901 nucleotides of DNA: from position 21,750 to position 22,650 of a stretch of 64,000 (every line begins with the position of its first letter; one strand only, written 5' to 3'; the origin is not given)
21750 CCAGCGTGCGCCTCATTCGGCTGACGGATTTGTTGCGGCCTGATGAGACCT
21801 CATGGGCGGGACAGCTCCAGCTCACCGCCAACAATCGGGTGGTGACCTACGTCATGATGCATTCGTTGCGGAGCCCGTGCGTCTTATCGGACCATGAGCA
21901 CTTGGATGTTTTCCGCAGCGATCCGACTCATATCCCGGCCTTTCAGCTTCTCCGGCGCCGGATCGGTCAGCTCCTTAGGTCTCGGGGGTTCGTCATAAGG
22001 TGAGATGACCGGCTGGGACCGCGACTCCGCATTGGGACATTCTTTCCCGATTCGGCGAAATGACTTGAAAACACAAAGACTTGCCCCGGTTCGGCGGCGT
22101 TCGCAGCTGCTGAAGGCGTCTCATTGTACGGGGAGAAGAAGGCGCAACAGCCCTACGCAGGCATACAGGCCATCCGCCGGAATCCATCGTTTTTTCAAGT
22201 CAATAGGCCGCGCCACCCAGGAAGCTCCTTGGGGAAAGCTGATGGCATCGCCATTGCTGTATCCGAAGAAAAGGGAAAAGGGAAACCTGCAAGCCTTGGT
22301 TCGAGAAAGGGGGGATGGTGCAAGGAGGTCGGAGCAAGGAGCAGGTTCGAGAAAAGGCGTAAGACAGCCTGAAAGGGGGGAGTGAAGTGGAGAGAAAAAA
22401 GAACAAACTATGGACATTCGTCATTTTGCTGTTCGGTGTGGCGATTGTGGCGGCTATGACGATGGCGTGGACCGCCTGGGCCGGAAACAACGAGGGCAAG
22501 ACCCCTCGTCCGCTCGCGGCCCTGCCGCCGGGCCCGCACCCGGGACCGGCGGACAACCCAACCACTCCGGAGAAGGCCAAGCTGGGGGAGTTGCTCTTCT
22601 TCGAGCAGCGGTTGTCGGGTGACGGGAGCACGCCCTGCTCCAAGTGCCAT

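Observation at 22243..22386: Sigma-54 promoter with a purine-rich leader containing an 11-nt direct repeat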

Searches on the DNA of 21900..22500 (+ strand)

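Call 14: search_rna_families(source=window, start=21900, end=22500, threshold=evalue, max_evalue=10)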
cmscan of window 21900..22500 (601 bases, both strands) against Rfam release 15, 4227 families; matches with E-value up to 10: 1.
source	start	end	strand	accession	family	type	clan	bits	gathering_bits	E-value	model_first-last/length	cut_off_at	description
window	22364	22500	+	RF00036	RRE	Cis-reg;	-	8.2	104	5.3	1-156/337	3'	HIV Rev response element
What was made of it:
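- On Known cis-regulatory RNA families (Rfam 15): Nothing was found in 21900-22500 even at E up to 10, apart from a spurious 8-bit hit (call 14).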

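Call 94: build_rna_model(alignment_id=A8, structure=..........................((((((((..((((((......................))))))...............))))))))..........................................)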
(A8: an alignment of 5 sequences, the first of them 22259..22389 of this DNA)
Model R1 built from alignment A8 (5 sequences, 135 columns); structure: as given.
model positions 134; base pairs 14; branch points 0; effective number of sequences 2.22; information 0.59 bits per position. Calibrated on 0.2 Mb of random sequence (short: E-values are rough).
structure used (alignment columns):
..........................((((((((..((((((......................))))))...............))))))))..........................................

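Call 95: search_with_rna_model(model_id=R1, sources=[window, L001, L002, L003, L004, L005, L006, L007, L008, L009, L010, L011, L012, L013, L014, L015, L016, L017, L018, L019, L020, L082, L083, L084, L085, L086, L087, L088, L089, L091, L092, L093, L094, L101, L108, L163, L164, L165, L166, L167, L168, L169, L171, L172], max_evalue=1)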
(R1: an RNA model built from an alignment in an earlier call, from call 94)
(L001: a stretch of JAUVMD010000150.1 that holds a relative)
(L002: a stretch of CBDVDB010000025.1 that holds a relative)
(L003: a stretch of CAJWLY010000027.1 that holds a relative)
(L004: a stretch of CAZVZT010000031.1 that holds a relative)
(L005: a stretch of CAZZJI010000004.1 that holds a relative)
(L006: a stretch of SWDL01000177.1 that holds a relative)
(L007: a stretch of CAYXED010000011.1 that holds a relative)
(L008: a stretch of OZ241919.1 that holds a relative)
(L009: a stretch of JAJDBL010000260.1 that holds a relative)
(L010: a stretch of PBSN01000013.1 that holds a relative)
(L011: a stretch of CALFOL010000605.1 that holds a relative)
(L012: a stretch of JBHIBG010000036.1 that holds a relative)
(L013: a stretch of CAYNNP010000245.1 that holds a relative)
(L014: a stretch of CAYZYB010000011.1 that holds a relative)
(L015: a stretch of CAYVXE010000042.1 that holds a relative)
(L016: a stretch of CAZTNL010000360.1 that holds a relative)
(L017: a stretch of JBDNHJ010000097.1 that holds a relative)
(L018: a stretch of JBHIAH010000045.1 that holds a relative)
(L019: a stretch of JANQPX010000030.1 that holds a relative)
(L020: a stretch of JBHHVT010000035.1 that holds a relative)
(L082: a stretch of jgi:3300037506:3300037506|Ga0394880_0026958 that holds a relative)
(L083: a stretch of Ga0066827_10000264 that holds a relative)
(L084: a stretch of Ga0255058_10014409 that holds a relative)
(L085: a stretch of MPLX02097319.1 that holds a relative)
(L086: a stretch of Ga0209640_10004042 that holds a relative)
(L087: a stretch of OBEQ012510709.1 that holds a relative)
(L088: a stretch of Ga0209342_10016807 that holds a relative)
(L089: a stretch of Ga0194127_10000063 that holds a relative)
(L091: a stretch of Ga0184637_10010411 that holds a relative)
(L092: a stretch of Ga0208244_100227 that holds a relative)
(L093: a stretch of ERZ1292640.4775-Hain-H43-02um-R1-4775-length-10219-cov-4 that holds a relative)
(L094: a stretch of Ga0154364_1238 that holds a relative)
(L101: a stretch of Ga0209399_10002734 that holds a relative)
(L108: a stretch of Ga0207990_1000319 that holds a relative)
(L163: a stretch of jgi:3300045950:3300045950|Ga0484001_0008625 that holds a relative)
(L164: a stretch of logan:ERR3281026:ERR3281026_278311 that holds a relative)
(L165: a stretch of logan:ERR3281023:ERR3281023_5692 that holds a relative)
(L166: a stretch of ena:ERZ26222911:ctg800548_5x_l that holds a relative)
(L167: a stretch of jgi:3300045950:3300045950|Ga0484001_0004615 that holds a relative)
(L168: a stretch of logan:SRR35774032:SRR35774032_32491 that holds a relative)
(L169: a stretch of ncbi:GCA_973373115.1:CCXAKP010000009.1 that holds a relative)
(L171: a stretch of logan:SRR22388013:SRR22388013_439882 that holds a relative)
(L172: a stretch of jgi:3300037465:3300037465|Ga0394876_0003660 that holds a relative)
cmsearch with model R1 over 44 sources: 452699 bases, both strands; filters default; matches with E-value up to 1: 5.
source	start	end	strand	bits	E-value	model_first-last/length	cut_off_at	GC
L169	11627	11761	+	126.6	1.4e-26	1-134/134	no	0.56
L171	675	806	+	120.2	3.9e-25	1-134/134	no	0.55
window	22259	22389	+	116.9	2.3e-24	1-134/134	no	0.54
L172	1303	1435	+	112.9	1.9e-23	1-134/134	no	0.58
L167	18871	18999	+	106.9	4.4e-22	1-134/134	no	0.57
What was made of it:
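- A covariance model finds only its own training sequences among 44 related sources (call 95).
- Tried and rejected: A covariance model of the five close leaders found no further instance among 44 sources (call 95).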
